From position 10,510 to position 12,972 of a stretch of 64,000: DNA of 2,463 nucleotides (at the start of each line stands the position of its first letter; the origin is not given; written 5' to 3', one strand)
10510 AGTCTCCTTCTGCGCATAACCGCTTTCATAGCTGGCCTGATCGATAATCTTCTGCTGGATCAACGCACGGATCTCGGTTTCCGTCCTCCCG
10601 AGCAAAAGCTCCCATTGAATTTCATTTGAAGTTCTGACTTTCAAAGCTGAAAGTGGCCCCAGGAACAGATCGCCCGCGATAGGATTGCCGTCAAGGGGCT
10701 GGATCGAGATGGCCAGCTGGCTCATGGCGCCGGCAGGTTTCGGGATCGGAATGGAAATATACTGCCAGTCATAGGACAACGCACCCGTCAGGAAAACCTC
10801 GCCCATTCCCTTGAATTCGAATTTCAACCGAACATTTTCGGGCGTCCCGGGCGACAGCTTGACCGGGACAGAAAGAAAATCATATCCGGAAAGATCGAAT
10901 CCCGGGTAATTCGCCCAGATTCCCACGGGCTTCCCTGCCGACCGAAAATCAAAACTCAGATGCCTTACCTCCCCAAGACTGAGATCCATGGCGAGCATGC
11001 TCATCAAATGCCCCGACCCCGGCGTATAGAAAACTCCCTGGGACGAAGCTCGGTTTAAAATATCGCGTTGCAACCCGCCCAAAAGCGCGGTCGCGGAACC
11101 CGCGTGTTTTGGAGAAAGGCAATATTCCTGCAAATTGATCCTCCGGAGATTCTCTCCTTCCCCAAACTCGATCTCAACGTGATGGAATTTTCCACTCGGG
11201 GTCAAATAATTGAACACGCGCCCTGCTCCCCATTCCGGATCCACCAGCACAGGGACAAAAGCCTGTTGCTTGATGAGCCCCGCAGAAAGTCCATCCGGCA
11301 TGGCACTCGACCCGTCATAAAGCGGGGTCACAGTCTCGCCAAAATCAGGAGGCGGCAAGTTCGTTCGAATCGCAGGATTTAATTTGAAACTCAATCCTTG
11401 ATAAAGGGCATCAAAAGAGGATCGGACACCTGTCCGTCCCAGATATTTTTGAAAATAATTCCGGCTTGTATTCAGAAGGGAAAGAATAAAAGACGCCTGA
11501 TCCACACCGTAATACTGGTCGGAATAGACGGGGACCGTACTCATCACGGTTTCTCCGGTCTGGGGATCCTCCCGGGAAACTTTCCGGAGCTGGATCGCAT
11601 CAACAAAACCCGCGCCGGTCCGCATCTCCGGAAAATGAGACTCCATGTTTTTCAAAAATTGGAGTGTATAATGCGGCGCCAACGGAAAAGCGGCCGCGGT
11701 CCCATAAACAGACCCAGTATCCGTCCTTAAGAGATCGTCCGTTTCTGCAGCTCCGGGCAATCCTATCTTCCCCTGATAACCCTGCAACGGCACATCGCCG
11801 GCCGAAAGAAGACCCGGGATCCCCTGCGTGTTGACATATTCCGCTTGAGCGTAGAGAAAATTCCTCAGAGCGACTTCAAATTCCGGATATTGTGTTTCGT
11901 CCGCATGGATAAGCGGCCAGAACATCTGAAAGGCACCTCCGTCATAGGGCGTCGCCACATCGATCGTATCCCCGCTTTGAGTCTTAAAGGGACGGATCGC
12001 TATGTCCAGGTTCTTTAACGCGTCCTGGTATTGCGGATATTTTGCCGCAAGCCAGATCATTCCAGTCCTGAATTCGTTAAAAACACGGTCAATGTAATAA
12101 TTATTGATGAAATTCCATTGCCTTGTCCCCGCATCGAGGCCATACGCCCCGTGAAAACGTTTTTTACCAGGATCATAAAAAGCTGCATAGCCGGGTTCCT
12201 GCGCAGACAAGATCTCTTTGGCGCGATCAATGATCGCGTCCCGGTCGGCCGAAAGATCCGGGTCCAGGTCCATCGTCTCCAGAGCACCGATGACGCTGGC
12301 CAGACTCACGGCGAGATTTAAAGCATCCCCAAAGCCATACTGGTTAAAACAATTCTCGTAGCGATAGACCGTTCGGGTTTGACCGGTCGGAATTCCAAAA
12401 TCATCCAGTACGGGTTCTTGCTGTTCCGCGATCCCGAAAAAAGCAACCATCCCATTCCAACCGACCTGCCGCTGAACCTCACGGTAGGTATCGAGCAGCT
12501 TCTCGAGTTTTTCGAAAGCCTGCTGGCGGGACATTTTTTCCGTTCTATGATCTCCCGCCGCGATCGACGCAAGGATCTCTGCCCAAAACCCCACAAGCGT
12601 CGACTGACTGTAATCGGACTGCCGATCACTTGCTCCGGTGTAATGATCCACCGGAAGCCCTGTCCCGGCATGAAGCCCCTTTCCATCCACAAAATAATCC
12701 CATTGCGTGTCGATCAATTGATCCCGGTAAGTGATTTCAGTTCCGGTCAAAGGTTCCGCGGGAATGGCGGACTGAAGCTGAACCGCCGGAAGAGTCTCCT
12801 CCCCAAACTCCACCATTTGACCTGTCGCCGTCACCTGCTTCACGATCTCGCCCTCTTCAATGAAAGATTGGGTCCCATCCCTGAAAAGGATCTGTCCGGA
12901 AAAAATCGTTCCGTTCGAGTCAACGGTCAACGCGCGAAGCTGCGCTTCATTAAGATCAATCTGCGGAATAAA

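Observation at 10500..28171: A GH144/DUF3131-like (alpha/alpha)6 domain is duplicated: one free-standing secreted protein and one module embedded in the giant YD-repeat protein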

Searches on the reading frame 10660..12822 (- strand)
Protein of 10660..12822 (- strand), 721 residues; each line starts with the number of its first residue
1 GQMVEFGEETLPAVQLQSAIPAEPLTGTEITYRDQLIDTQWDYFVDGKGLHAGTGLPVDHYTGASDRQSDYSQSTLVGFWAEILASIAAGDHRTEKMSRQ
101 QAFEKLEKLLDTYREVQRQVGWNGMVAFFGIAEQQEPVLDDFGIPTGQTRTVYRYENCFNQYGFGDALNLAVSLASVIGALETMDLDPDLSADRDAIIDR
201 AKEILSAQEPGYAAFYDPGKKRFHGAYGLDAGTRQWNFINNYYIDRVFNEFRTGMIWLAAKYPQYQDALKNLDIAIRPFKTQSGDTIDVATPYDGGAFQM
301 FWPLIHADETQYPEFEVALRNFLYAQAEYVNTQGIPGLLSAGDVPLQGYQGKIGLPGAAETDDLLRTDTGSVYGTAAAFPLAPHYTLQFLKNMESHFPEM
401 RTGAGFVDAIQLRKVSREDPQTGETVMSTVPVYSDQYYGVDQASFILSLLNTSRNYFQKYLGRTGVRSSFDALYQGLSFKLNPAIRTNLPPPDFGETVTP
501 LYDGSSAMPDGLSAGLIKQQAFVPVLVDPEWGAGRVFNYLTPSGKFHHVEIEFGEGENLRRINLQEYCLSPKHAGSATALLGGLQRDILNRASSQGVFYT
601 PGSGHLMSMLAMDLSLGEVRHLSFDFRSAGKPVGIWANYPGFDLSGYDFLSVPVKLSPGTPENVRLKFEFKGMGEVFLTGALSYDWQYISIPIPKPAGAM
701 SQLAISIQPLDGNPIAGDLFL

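Call 14: find_homologous_proteins(query=window:10660-12822:-, max_evalue=0.001)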
Query window:10660-12822:- (721 aa): 1 proteins with E <= 0.001 among 8000 candidates.
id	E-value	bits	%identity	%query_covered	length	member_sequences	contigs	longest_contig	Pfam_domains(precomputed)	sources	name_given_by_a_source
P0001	1.9e-123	431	66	39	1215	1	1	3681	PF13229.13,PF05048.20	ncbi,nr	ncbi:MAG: hypothetical protein PHG20_10715, partial [Geobacteraceae bacterium]|nr:hypothetical prote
